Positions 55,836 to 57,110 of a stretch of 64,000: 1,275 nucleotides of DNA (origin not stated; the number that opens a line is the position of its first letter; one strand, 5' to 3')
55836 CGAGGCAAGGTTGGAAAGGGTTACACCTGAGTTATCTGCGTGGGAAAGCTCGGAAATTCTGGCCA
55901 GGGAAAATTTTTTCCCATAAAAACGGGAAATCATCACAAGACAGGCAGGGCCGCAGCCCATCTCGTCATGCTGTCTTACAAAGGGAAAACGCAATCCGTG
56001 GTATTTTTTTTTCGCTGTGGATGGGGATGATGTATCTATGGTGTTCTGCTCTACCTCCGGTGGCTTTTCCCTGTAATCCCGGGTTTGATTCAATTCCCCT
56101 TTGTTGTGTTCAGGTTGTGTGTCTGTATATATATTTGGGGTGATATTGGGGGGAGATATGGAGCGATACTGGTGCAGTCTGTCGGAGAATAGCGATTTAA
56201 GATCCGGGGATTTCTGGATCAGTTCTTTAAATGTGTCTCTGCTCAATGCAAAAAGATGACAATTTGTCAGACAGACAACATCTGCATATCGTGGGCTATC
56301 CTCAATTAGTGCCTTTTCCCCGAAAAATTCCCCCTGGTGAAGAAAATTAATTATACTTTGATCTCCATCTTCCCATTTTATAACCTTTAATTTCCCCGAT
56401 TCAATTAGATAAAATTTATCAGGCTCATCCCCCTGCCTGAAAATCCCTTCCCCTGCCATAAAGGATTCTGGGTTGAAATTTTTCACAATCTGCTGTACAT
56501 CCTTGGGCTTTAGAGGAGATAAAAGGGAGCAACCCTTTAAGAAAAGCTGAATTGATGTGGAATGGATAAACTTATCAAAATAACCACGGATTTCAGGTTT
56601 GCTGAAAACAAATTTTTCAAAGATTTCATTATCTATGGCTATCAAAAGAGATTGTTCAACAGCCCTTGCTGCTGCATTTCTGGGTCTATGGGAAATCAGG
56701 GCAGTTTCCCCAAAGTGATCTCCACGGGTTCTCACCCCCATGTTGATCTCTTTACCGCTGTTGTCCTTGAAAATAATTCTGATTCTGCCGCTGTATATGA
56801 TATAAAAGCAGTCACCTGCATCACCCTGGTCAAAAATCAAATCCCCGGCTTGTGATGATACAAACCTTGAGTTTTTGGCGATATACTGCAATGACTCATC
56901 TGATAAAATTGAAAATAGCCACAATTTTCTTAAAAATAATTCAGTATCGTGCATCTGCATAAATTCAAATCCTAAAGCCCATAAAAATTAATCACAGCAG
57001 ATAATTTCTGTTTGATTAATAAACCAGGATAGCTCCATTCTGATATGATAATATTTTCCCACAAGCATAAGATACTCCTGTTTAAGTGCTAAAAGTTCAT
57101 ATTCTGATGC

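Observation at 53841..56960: C39 ABC exporter fused to two cyclic-nucleotide-binding domains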

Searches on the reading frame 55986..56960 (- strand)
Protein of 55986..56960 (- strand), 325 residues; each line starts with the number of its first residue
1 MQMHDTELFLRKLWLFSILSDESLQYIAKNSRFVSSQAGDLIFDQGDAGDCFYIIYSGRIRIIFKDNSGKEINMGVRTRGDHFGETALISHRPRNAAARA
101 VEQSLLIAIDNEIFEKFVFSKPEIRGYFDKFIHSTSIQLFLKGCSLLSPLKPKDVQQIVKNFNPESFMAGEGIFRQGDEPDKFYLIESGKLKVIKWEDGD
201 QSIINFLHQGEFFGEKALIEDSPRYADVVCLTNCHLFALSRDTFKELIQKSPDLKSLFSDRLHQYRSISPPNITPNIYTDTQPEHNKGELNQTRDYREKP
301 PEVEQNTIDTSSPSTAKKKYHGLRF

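Call 11: search_solved_structures(query=window:55986-56960:-, max_evalue=0.001, show_alignments=3)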
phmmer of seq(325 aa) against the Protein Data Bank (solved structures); distinct sequences matched with E-value up to 0.001: 190 (the best 60 are shown).
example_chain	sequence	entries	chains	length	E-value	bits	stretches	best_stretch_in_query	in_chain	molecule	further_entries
9ya0_MA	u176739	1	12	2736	1.6e-49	172.4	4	36-249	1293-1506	PCR12, TGME49_219070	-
5dyk_A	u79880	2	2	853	8.8e-29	104.3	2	13-231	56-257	CGMP-dependent protein kinase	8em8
5j3u_A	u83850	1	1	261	9.3e-29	104.2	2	137-252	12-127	Protein Kinase A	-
5ezr_A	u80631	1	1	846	3.9e-28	102.1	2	13-231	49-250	cGMP-dependent protein kinase, putative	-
4rz7_A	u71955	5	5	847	4e-28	102.1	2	13-231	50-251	cGMP-dependent protein kinase, putative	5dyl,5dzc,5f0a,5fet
9p74_A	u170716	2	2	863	4.5e-28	101.9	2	13-231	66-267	cGMP-dependent protein kinase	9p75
3of1_A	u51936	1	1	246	1.5e-25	93.6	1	10-257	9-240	cAMP-dependent protein kinase regulatory subunit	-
5kbf_A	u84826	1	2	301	7.4e-25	91.4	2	140-252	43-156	CAMP-dependent protein kinase regulatory subunit, putative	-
6rsx_A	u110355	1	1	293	6.6e-23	85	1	9-250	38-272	Regulatory Subunit of Protein Kinase A (cAMP-dependent) from Euglena gracilis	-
1cx4_A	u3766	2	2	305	1.4e-22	83.9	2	38-120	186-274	CAMP-DEPENDENT PROTEIN KINASE REGULATORY SUBUNIT TYPE II BETA | cAMP-dependent protein kinase type II-beta regulatory subunit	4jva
6wjf_C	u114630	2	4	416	4.5e-22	82.2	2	38-120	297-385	cAMP-dependent protein kinase type II-beta regulatory subunit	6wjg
1rgs_A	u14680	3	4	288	1.3e-21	80.7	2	146-252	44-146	CAMP DEPENDENT PROTEIN KINASE | cAMP-dependent protein kinase type I-alpha regulatory chain | cAMP-dependent protein kinase type I-alpha regulatory subunit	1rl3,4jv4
1ne4_A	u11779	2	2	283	1.4e-21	80.6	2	147-252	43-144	cAMP-dependent protein kinase type I-alpha regulatory chain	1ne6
5jr7_B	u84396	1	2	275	1.7e-21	80.3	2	146-252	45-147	cAMP-dependent protein kinase type I-alpha regulatory subunit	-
3j4q_B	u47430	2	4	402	1.8e-21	80.3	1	13-254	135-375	cAMP-dependent protein kinase type II-alpha regulatory subunit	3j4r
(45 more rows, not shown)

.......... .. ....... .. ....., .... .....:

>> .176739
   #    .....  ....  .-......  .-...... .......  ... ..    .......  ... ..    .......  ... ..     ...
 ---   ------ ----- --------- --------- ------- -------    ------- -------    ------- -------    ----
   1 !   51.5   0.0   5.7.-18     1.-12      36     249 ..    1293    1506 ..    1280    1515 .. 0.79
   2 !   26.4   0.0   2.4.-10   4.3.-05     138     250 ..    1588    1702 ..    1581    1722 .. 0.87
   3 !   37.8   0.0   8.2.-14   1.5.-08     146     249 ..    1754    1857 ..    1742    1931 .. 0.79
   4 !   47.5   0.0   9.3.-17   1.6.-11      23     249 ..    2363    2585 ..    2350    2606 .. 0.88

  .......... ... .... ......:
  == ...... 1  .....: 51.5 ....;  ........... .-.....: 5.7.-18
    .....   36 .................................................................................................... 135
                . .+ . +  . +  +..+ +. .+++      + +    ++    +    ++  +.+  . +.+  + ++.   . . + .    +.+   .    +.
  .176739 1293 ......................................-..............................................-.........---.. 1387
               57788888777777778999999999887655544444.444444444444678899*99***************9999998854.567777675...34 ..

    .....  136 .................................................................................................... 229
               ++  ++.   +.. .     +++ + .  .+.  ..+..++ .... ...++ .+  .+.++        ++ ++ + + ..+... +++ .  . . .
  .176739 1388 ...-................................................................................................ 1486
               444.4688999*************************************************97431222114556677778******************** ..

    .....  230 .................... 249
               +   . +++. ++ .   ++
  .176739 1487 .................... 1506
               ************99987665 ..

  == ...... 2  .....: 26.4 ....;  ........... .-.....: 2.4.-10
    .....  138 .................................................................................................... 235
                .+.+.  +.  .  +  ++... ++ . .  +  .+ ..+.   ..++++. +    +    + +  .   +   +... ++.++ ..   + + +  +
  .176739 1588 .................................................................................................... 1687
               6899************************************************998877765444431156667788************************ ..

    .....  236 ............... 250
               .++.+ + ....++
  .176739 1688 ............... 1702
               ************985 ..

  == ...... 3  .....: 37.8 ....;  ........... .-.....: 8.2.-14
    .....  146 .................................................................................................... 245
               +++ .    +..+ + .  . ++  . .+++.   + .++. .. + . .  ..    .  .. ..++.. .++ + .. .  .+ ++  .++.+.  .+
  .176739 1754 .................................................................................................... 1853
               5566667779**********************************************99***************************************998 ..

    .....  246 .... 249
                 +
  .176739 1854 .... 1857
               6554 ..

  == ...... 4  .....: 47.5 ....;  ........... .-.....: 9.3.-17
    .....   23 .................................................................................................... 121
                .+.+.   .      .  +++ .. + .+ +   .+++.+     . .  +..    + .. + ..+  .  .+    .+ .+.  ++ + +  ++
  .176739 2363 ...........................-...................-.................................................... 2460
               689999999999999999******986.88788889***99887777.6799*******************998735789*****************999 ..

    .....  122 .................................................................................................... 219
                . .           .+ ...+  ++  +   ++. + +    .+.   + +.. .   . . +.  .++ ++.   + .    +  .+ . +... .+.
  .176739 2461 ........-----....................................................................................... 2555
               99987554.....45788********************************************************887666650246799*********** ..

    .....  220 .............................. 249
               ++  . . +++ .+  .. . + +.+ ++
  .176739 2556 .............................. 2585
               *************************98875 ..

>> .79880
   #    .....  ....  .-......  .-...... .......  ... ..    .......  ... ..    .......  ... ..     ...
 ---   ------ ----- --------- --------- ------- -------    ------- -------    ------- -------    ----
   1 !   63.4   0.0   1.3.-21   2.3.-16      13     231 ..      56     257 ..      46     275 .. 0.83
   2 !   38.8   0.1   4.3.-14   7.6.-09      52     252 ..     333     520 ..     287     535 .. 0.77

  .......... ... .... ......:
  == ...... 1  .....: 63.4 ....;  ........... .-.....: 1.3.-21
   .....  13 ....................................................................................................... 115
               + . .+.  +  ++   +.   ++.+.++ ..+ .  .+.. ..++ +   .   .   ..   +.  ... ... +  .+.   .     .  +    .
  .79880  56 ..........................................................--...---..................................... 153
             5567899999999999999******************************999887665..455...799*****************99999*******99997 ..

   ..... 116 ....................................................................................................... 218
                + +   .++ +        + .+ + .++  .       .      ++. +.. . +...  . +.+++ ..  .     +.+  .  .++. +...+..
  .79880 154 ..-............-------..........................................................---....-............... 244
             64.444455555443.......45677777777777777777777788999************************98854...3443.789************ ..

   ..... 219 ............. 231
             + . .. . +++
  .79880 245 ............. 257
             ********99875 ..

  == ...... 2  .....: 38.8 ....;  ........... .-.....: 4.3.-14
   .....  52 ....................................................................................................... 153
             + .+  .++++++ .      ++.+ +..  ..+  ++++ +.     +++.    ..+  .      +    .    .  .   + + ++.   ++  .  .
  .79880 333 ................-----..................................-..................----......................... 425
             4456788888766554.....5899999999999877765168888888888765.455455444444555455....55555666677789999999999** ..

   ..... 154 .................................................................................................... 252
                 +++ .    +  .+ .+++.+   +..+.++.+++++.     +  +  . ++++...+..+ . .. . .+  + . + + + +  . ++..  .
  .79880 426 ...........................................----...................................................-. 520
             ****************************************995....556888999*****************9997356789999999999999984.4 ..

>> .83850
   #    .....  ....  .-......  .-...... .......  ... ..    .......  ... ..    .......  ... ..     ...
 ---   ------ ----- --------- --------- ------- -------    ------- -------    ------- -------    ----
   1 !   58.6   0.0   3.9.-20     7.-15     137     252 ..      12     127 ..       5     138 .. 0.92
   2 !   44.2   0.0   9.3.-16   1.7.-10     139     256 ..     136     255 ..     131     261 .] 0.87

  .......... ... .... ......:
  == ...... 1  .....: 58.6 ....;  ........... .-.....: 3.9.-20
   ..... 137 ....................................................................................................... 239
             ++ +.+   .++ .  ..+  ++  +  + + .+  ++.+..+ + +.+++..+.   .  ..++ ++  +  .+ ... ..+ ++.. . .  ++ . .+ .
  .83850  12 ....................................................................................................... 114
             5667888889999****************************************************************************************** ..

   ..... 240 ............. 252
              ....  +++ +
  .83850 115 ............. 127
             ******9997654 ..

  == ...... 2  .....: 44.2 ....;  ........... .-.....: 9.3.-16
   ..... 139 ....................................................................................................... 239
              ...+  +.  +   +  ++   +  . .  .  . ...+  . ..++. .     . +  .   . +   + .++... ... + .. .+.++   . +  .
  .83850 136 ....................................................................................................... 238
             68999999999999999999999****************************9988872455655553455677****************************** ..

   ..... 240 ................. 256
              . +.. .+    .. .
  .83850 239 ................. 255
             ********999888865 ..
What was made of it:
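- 56607..56858 (-): CNBD-A (aa 35-118); PBC-A is aa 83-100 (56661-56714), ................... PBC aligned with PKG (call 11).
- Checked: They align residue for residue with the cassettes of PKG in the printed alignments, and PKA regulatory subunits are among the best hits (call 11).
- Both cassettes have the Gly-Glu-(x8)-Arg-x-Ala spacing and align with PKG cassettes; PKA-R subunits are among the best hits (call 11).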

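Call 67: predict_structure(alignment_id=A3)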
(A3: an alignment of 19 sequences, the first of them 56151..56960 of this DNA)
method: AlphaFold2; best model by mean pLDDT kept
length: 270 residues; sequences in the alignment: 19
mean_pLDDT: 86.6   pTM: 0.68
mean pLDDT of the five models: 86.6, 85.8, 84.3, 83.9, 80.8
residues with pLDDT >= 90: 146; 70-90: 102; 50-70: 19; < 50: 3
segments of 3 or more residues with pLDDT < 50: 268-270
pLDDT, mean of each block of 10 residues (from residue 1): 83 79 88 96 95 96 93 91 87 93 96 80 74 73 61 75 94 96 94 93 90 91 95 95 90 80 59
secondary structure, 60 per line:
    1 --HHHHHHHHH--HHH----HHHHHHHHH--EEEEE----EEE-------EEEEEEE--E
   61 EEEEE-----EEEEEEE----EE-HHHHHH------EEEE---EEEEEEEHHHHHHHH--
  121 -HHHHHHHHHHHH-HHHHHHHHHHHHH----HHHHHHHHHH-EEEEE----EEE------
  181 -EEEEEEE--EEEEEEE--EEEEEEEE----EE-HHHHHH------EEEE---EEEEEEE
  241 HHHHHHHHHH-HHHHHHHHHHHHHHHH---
elements in order: H3-11 H21-29 E32-36 E41-43 E51-57 E60-65 E71-77 H85-90 E97-100 E104-110 H111-118 H122-133 H135-147 H152-161 E163-167 E172-174 E182-188 E191-197 E200-207 H215-220 E227-230 E234-240 H241-250 H252-267
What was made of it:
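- On Genuine cyclic-nucleotide-binding CNB domain (PKA-R, PKG, CAP type): Tandem model with pLDDT 86.6 (call 67).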

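Call 69: fold_search(model_id=the predicted structure, library=pdb)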
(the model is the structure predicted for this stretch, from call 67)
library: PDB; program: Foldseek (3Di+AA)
matches with E <= 10: 1783; with E <= 0.001: 746
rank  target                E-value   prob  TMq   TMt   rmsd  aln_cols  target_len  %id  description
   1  6rsx                  4.8e-25  1.00  0.47  0.48  12.1       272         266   26  Regulatory Subunit of cAMP-dependant Protein Kinase A from Euglena gracilis at 1.6 A resolution (released 2020-10-28)
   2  5j3u                  4.1e-24  1.00  0.45  0.46  15.5       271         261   27  Co-crystal structure of the regulatory domain of Toxoplasma gondii PKA with cAMP (released 2016-04-20)
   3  3of1                  2.8e-23  1.00  0.45  0.49  11.9       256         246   29  Crystal Structure of Bcy1, the Yeast Regulatory Subunit of PKA (released 2010-12-01)
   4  1cx4                  7.7e-23  1.00  0.45  0.44  15.8       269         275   24  CRYSTAL STRUCTURE OF A DELETION MUTANT OF THE TYPE II BETA REGULATORY SUBUNIT OF CAMP-DEPENDENT PROTEIN KINASE (released 2001-03-07)
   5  6h4g_A                8.6e-23  1.00  0.46  0.45  11.5       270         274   24  Regulatory subunit of a cAMP-independent protein kinase A from Trypanosoma brucei: E311A, T318R, V319A mutant bound to (released 2019-08-14)
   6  5kbf_A                1.6e-22  1.00  0.48  0.46  11.8       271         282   25  cAMP bound PfPKA-R (141-441) (released 2016-10-12)
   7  4jva                  1.9e-22  1.00  0.45  0.46  15.4       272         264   24  Crystal Structure of RIIbeta(108-402) bound to HE33, a N6 di-propyl substituted cAMP analog (released 2013-09-18)
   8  1ne4                  2.7e-22  1.00  0.46  0.46  12.7       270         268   25  Crystal Structure of Rp-cAMP Binding R1a Subunit of cAMP-dependent Protein Kinase (released 2004-01-13)
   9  1rl3_B                7.3e-22  1.00  0.44  0.45  13.1       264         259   27  Crystal structure of cAMP-free R1a subunit of PKA (released 2004-07-06)
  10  4z07_C                8.2e-22  1.00  0.41  0.43  16.8       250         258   23  Co-crystal structure of the tandem CNB (CNB-A/B) domains of human PKG I beta with cGMP (released 2016-04-13)
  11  6h4g_B                1.4e-21  1.00  0.46  0.46  11.5       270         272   23  Regulatory subunit of a cAMP-independent protein kinase A from Trypanosoma brucei: E311A, T318R, V319A mutant bound to (released 2019-08-14)
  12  4z07_A                3.0e-21  1.00  0.40  0.41  16.7       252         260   21  Co-crystal structure of the tandem CNB (CNB-A/B) domains of human PKG I beta with cGMP (released 2016-04-13)
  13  3shr_A                3.2e-21  1.00  0.41  0.40  16.5       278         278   20  Crystal Structure of cGMP-dependent Protein Kinase Reveals Novel Site of Interchain Communication (released 2011-09-21)
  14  6flo_B                5.0e-21  1.00  0.46  0.45  11.5       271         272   22  Regulatory subunit of a cAMP-independent protein kinase A from Trypanosoma brucei at 2.1 Angstrom resolution (released 2019-08-14)
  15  7lz4_A                5.9e-21  1.00  0.47  0.47  12.8       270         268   26  Crystal structure of A211D mutant of Protein Kinase A RIa subunit, a Carney Complex mutation (released 2021-05-26)
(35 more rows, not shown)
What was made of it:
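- On Genuine cyclic-nucleotide-binding CNB domain (PKA-R, PKG, CAP type): Top Foldseek matches are PKA-R and PKG CNB tandems (call 69).
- Closest known: Tandem CNB-A/CNB-B of PKA regulatory subunits and PKG. Same: These are the best sequence matches among single-architecture proteins (E about 1e-28, call 11) and the best fold matches (E about 5e-25, call 69).
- The tandem model (pLDDT 86.6) has PKA regulatory subunits and the PKG CNB-A/B tandem as its best structural matches, E down to 5e-25, with both domains aligned (calls 67, 69). Trypanosome PKA-R, also among the fold matches, binds nucleosides instead of cAMP (call 69, entry descriptions). The trypanosome entries show that changes in the cassette can switch the ligand, and one of them is a cassette mutant that includes a T318R substitution (call 69).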

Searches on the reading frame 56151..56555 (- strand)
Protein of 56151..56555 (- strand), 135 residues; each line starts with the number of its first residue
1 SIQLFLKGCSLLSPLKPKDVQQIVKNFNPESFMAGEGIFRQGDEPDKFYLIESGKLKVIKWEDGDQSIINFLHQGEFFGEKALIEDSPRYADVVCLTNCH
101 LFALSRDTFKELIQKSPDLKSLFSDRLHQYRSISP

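Call 65: search_protein_families(library=pfam, proteins=[window:56151-56555:-], max_evalue=0.001)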
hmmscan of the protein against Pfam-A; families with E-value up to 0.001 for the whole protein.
window:56151-56555:- (135 aa): 1 family
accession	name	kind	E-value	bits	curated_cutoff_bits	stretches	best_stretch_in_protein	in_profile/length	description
PF00027.35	cNMP_binding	-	2.1e-26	92.1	27.5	1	30-115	2-88/89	Cyclic nucleotide-binding domain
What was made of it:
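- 56211..56468 (-): CNBD-B (aa 165-250); PBC-B is aa 213-230 (56271-56324), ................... Pfam 92.1 bits (call 65).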

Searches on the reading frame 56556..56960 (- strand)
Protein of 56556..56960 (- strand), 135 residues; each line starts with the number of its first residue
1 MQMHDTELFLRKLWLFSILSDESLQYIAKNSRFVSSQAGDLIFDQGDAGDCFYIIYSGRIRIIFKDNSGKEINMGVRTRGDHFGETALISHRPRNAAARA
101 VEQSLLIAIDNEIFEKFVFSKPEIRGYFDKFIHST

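Call 65: search_protein_families(library=pfam, proteins=[window:56556-56960:-], max_evalue=0.001)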
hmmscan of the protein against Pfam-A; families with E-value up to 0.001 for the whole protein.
window:56556-56960:- (135 aa): 1 family
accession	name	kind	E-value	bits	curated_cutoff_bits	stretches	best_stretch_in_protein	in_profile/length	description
PF00027.35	cNMP_binding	-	8.8e-22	77.3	27.5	1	35-118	3-86/89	Cyclic nucleotide-binding domain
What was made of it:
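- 56607..56858 (-): Pfam 77.3 bits (call 65).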
